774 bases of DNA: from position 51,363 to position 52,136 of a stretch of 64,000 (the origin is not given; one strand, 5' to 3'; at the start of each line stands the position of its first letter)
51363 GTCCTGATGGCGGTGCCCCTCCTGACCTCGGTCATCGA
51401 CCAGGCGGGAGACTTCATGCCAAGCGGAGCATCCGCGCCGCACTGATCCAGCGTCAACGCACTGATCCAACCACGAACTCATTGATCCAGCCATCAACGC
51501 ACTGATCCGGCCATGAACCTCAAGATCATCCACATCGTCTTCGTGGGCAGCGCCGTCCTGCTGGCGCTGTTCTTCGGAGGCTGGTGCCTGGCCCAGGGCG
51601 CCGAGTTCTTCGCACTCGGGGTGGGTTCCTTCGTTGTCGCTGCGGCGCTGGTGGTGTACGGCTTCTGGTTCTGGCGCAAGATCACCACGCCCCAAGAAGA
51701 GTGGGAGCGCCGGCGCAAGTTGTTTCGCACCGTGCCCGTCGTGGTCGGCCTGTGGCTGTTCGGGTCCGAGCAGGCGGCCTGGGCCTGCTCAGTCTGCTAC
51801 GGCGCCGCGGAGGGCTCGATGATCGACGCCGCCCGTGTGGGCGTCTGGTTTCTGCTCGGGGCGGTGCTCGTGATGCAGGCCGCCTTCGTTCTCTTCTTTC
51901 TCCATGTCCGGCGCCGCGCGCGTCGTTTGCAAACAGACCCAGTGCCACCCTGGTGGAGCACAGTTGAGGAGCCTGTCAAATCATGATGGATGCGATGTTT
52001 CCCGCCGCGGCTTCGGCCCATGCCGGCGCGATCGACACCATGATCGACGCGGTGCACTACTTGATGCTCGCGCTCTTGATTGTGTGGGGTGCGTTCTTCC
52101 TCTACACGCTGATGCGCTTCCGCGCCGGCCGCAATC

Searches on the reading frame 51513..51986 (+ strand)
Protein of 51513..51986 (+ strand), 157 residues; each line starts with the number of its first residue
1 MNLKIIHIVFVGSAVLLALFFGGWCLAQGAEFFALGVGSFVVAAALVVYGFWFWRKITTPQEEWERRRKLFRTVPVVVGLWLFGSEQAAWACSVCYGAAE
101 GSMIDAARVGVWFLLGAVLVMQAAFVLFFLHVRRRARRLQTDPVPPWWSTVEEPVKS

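Call 3: search_protein_families(library=pfam, proteins=[window:51513-51986:+], max_evalue=0.01)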
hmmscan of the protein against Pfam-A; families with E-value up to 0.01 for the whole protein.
window:51513-51986:+ (157 aa): 0 families

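Call 4: search_protein_families(library=ncbifam, proteins=[window:51513-51986:+], max_evalue=0.01)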
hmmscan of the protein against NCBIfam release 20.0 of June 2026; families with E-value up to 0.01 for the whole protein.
window:51513-51986:+ (157 aa): 0 families
